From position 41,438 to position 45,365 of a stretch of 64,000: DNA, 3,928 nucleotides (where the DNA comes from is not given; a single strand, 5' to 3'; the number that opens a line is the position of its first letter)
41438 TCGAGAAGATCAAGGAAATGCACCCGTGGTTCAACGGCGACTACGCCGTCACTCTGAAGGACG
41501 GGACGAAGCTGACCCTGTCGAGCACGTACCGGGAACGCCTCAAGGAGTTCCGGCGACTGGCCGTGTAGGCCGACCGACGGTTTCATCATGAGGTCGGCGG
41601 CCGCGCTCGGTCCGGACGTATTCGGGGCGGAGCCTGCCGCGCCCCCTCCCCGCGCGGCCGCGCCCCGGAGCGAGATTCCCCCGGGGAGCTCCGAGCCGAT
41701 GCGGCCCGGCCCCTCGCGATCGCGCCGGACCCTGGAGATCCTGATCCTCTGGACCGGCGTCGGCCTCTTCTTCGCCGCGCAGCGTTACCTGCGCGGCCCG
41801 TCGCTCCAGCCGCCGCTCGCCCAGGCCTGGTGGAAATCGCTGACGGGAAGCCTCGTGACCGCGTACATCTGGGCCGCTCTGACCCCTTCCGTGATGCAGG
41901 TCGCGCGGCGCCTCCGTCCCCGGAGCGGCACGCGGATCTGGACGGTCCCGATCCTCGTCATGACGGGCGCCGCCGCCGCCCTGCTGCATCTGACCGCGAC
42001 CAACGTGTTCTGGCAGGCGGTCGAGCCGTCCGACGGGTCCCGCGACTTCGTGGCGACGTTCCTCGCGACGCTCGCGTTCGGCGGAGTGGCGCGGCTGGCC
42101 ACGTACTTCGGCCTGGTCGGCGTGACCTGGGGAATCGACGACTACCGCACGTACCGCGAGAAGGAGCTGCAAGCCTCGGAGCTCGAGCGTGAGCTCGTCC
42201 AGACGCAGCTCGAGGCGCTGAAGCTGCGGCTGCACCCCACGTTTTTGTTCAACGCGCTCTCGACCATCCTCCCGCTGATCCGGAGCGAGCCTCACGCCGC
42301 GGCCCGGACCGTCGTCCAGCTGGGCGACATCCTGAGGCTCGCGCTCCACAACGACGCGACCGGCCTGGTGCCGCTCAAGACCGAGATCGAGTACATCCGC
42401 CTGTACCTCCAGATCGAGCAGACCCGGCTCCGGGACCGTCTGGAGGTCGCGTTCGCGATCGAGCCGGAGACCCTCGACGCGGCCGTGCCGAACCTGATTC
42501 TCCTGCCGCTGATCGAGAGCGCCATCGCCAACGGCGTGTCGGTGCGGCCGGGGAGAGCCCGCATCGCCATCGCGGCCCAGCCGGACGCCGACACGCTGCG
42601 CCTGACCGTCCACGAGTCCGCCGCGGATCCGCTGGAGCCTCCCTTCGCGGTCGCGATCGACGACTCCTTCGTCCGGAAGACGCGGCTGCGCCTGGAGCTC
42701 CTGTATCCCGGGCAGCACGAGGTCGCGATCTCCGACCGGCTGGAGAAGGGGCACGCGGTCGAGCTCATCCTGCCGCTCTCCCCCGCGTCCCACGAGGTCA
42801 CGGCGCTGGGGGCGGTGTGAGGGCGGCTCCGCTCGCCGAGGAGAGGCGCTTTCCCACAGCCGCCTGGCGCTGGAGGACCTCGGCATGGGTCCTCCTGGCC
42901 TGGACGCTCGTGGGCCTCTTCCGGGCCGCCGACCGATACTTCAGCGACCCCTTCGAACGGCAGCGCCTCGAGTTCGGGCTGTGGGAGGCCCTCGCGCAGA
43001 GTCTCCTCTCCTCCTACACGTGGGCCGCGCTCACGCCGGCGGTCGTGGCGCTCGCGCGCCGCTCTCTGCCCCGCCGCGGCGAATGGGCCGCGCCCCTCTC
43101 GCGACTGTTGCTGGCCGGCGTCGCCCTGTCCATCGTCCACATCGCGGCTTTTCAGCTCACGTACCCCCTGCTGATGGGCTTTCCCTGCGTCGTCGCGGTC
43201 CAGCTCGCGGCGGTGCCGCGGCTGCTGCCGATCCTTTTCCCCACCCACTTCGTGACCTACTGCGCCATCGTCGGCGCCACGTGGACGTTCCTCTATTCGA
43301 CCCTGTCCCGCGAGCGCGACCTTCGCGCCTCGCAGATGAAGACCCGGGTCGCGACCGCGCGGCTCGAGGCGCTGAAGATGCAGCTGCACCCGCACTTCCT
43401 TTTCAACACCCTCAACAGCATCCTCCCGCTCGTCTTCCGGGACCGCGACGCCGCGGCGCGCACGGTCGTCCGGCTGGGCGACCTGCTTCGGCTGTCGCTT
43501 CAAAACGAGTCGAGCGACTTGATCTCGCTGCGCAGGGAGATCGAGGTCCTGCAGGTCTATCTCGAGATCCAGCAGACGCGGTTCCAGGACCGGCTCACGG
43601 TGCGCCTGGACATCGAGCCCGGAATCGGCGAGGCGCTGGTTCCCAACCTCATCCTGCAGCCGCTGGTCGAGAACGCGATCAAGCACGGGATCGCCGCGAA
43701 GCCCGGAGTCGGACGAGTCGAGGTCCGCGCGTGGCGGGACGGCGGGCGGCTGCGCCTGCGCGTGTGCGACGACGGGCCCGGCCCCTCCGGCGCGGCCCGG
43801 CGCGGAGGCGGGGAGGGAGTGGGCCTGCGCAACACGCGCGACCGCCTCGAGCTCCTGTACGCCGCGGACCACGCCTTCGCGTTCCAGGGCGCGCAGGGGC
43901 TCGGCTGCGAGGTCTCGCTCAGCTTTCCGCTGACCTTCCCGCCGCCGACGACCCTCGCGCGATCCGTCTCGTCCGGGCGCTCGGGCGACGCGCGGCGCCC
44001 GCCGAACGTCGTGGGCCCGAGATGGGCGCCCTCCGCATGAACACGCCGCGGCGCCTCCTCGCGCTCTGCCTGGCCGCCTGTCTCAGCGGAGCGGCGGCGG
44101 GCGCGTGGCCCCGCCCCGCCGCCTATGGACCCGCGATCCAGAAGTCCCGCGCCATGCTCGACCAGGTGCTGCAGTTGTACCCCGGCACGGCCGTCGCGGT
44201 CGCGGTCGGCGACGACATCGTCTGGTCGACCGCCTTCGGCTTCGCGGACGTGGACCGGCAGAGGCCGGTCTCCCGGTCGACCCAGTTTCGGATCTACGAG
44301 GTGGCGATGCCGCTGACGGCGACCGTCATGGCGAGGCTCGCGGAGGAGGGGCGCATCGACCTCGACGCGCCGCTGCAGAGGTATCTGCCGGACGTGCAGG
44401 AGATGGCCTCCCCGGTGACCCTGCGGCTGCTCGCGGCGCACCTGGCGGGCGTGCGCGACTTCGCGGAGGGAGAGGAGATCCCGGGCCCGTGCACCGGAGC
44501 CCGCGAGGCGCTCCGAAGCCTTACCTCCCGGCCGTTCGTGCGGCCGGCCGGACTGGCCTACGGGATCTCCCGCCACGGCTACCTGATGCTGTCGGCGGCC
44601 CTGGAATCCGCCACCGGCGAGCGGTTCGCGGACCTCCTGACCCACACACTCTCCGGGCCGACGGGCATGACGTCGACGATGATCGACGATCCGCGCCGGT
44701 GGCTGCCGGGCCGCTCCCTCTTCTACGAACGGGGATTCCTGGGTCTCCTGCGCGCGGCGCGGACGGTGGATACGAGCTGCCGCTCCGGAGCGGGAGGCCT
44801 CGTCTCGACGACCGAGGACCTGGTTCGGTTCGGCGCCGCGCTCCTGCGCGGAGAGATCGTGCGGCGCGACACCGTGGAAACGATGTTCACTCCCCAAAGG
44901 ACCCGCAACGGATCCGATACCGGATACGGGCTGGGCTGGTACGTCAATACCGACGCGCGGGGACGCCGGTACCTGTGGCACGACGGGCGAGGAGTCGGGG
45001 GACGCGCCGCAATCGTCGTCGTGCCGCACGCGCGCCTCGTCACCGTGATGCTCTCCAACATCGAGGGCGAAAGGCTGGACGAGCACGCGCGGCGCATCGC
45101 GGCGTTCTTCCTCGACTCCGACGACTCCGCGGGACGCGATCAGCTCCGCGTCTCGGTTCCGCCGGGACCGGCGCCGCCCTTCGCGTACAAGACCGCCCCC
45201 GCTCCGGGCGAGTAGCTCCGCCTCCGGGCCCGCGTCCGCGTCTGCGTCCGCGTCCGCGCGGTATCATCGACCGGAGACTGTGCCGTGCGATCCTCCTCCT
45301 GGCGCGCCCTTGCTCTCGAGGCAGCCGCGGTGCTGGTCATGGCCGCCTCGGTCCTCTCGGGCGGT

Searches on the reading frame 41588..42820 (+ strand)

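Call 83: search_protein_families(library=pfam, proteins=[window:41588-42820:+], max_evalue=0.00001)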
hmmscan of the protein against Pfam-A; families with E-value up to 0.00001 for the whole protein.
window:41588-42820:+ (410 aa): 1 family
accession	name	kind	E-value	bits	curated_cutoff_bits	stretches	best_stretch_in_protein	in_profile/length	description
PF06580.19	His_kinase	-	8e-19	68.1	25.2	1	207-285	2-81/81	Histidine kinase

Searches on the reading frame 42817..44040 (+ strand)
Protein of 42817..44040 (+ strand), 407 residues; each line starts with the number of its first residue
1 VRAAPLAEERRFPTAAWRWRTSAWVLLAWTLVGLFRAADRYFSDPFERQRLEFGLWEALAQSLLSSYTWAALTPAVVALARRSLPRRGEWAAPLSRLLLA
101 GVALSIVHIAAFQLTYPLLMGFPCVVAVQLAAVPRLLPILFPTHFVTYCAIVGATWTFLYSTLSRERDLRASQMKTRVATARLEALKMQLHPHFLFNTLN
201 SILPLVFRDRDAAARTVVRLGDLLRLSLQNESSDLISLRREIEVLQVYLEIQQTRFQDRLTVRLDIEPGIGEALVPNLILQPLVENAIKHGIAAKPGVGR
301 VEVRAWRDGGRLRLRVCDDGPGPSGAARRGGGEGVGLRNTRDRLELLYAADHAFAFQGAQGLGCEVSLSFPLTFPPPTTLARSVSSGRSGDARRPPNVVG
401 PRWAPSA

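Call 84: search_protein_families(library=pfam, proteins=[window:42817-44040:+], max_evalue=0.00001)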
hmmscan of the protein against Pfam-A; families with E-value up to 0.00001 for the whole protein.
window:42817-44040:+ (407 aa): 2 families
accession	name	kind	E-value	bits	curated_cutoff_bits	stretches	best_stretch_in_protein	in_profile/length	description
PF06580.19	His_kinase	-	3.3e-24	85.4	25.2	1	181-260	1-81/81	Histidine kinase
PF02518.31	HATPase_c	-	4.8e-09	37.1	26.4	1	278-372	8-109/111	Histidine kinase-, DNA gyrase B-, and HSP90-like ATPase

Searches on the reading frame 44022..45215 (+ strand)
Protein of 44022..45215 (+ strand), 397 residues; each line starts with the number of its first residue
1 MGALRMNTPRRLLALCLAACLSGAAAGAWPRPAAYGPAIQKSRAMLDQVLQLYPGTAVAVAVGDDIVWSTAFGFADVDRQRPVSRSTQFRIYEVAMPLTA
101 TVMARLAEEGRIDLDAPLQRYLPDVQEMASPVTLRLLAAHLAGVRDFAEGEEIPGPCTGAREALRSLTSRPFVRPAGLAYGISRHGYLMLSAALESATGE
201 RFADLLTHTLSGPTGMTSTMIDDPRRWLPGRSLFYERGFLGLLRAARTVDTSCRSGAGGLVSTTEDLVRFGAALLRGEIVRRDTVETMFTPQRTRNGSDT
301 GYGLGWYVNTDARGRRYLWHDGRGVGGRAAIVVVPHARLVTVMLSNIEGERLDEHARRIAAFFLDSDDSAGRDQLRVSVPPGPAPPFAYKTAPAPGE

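Call 84: search_protein_families(library=pfam, proteins=[window:44022-45215:+], max_evalue=0.00001)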
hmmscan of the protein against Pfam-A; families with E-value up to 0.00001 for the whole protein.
window:44022-45215:+ (397 aa): 1 family
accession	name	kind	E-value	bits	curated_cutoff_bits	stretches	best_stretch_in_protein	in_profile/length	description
PF00144.29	Beta-lactamase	-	5.6e-53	180.7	27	1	53-360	14-325/329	Beta-lactamase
